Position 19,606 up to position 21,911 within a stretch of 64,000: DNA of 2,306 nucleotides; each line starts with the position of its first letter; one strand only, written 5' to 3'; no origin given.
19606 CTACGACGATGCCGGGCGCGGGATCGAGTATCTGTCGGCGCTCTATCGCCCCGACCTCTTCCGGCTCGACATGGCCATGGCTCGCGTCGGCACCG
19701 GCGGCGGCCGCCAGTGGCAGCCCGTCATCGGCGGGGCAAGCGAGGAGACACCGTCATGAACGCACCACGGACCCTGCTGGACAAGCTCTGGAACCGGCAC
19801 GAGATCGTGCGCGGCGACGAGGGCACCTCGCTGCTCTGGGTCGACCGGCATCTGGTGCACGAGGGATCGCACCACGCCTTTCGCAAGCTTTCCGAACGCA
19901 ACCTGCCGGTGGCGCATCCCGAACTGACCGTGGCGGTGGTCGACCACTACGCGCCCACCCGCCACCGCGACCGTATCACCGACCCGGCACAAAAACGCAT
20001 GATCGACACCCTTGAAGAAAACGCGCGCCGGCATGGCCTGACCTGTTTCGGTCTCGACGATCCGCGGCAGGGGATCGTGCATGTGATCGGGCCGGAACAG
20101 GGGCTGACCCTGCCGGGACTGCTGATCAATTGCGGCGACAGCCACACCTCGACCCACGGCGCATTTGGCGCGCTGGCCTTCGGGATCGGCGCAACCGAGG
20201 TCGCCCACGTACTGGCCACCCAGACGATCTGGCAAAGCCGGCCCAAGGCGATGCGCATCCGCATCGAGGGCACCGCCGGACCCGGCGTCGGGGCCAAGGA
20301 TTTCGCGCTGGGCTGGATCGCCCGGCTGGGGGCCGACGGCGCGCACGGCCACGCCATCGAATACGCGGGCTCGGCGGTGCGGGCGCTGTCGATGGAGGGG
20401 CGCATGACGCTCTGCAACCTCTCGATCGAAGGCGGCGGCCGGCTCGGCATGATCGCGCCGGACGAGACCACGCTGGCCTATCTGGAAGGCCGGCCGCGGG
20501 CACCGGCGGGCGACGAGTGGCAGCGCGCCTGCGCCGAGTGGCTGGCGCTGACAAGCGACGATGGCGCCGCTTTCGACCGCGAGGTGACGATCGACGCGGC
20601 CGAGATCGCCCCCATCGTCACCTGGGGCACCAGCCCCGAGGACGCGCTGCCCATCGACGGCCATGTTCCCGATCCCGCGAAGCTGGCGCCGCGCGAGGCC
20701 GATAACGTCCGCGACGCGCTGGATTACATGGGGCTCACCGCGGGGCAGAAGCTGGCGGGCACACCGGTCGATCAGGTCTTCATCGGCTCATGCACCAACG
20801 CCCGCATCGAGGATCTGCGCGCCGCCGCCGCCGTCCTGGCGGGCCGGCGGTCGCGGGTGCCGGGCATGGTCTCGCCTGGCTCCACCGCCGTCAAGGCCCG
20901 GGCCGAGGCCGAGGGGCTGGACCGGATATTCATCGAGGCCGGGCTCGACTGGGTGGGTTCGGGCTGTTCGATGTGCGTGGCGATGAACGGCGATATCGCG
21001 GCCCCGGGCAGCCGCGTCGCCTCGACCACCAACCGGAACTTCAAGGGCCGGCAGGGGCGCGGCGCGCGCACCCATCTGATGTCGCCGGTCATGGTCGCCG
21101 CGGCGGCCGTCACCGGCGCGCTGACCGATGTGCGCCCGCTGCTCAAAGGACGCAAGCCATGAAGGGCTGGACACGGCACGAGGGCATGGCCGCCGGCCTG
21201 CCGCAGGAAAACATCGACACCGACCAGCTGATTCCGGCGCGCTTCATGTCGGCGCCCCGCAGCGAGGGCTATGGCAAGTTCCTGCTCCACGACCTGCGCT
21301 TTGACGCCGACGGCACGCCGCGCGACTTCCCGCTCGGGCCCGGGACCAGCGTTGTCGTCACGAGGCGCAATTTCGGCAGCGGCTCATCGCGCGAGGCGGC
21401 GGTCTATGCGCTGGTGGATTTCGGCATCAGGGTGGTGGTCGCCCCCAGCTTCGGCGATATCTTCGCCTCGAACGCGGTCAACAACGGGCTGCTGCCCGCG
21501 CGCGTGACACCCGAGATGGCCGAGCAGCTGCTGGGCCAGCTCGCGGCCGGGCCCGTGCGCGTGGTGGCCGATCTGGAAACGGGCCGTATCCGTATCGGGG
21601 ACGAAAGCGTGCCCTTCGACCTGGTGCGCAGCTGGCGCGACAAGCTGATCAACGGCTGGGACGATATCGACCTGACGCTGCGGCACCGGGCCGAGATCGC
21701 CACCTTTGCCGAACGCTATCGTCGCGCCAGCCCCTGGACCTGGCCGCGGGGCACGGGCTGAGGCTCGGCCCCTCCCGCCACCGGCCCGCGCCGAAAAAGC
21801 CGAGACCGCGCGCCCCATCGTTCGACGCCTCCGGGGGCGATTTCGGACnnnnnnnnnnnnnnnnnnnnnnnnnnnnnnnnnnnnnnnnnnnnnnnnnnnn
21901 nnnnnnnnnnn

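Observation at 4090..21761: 14.7 kb translationally coupled operon plus divergent GntR-LeuCD: gene set suggests an undescribed cyclic-amide/hydantoin-to-branched-dicarboxylate catabolic pathway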

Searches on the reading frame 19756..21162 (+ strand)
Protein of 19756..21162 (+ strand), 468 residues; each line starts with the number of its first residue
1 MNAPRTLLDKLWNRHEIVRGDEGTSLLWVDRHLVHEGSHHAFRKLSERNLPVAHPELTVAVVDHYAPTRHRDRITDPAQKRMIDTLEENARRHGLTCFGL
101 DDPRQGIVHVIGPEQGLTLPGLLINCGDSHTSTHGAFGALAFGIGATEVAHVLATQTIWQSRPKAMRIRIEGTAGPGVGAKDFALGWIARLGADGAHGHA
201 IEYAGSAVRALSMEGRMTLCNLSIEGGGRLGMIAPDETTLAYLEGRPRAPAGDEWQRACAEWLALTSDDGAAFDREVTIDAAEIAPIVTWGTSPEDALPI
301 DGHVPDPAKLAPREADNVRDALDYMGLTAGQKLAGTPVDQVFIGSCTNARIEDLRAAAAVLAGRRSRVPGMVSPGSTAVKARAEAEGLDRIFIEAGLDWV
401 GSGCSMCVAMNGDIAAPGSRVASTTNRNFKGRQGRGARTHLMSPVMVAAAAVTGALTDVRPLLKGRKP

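Call 10: search_protein_families(library=pfam, proteins=[window:19756-21162:+])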
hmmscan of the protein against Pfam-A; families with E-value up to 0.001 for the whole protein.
window:19756-21162:+ (468 aa): 1 family
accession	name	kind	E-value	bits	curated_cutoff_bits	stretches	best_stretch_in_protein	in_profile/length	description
PF00330.25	Aconitase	-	4.2e-153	511.1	28.7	1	9-454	1-463/463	Aconitase family (aconitate hydratase)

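Call 31: search_protein_families(library=ncbifam, proteins=[window:19756-21162:+], max_evalue=0.00001)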
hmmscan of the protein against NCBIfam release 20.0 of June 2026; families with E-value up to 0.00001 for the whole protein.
window:19756-21162:+ (468 aa): 19 families
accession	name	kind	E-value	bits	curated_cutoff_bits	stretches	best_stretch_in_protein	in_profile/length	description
NF009116.0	PRK12466.1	subfamily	7.6e-217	720.5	531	1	2-464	2-470/472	3-isopropylmalate dehydratase large subunit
NF004016.0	PRK05478.1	subfamily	1.2e-195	650.5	510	1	4-462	3-466/468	3-isopropylmalate dehydratase large subunit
TIGR00170.1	leuC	equivalog_domain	2.1e-184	613.5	560.25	1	4-461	2-465/466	3-isopropylmalate dehydratase large subunit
NF001614.1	PRK00402.1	subfamily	2.9e-102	342.4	385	2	6-301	2-283/415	aconitase/3-isopropylmalate dehydratase large subunit family protein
TIGR01343.1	hacA_fam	subfamily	1.2e-92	310.7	385.7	2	27-300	23-279/412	homoaconitate hydratase family protein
TIGR02086.1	IPMI_arch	subfamily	2.2e-85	286.8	410.15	2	26-300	23-277/411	3-isopropylmalate dehydratase/homoaconitate hydratase family large subunit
NF040615.1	HacA_Meth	equivalog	2.4e-71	240.7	550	2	28-298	25-284/419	homoaconitase large subunit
TIGR02083.1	LEU2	equivalog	1.2e-69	235.3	610.65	2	42-301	44-283/419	3-isopropylmalate dehydratase large subunit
NF005558.0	PRK07229.1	equivalog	2.2e-63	214.9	612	1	11-460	14-413/647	aconitate hydratase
TIGR01342.1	acon_putative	hypoth_equivalog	1.3e-46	159.1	719.15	2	89-300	81-278/655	putative aconitate hydratase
TIGR00139.1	h_aconitase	equivalog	6.8e-38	130.5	529.9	2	84-246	82-243/709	homoaconitase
TIGR01340.1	aconitase_mito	equivalog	6.4e-37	127.3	825.35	2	79-301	110-328/745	aconitate hydratase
NF009520.0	PRK12881.1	subfamily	6e-32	110.3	905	1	117-456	201-559/893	aconitate hydratase AcnA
NF006757.0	PRK09277.1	subfamily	1.3e-30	105.8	686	1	120-456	204-558/888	aconitate hydratase AcnA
NF006690.0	PRK09238.1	equivalog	2e-24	85.6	782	1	261-457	645-812/852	bifunctional aconitate hydratase 2/2-methylisocitrate dehydratase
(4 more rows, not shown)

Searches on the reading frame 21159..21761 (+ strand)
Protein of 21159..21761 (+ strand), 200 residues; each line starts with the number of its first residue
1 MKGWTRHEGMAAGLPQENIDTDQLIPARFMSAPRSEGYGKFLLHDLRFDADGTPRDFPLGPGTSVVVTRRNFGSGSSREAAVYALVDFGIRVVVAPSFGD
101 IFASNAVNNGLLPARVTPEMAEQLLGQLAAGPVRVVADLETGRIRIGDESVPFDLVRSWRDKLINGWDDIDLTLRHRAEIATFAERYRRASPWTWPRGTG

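Call 10: search_protein_families(library=pfam, proteins=[window:21159-21761:+])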
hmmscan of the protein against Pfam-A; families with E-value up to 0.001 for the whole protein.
window:21159-21761:+ (200 aa): 1 family
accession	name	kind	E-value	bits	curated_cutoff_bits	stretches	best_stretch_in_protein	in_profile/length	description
PF00694.25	Aconitase_C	-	1.8e-21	77.3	22.8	1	4-116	4-128/131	Aconitase C-terminal domain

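Call 31: search_protein_families(library=ncbifam, proteins=[window:21159-21761:+], max_evalue=0.00001)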
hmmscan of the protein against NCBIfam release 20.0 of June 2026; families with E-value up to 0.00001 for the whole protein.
window:21159-21761:+ (200 aa): 13 families
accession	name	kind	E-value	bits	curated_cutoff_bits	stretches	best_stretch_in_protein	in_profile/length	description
NF002458.0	PRK01641.1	subfamily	2.6e-56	190.4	167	1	1-194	1-200/202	3-isopropylmalate dehydratase small subunit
TIGR00171.1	leuD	equivalog_domain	6e-45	153.4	116.25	1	1-180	1-188/188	3-isopropylmalate dehydratase small subunit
TIGR02087.1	LEUD_arch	subfamily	5.7e-19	68.4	108.95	1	17-148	8-128/157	LeuD/DmdB family oxidoreductase small subunit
TIGR02084.1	leud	equivalog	7.7e-17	61.4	245.85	1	17-114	8-98/156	3-isopropylmalate dehydratase small subunit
NF040604.2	HacB_Meth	equivalog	7e-15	55.2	230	1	17-148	12-131/159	homoaconitase small subunit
NF040625.1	HacB2_Meth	equivalog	7.6e-14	51.5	230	1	16-114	12-103/161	homoaconitase small subunit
NF010629.0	PRK14023.1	equivalog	4.8e-13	49.3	229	1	17-151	9-132/166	homoaconitate hydratase small subunit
TIGR00139.1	h_aconitase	equivalog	4.9e-11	41.7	529.9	1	64-131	583-649/709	homoaconitase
NF005558.0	PRK07229.1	equivalog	9.3e-10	37.7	612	1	56-117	524-579/647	aconitate hydratase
TIGR01342.1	acon_putative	hypoth_equivalog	3e-09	35.6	719.15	1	14-118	476-583/655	putative aconitate hydratase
NF006757.0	PRK09277.1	subfamily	9e-08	30.3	686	1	64-126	759-821/888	aconitate hydratase AcnA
NF009520.0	PRK12881.1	subfamily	1.6e-07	29.5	905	1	64-127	764-827/893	aconitate hydratase AcnA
TIGR01341.1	aconitase_1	equivalog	3.6e-07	28.3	945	1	64-119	750-805/876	aconitate hydratase AcnA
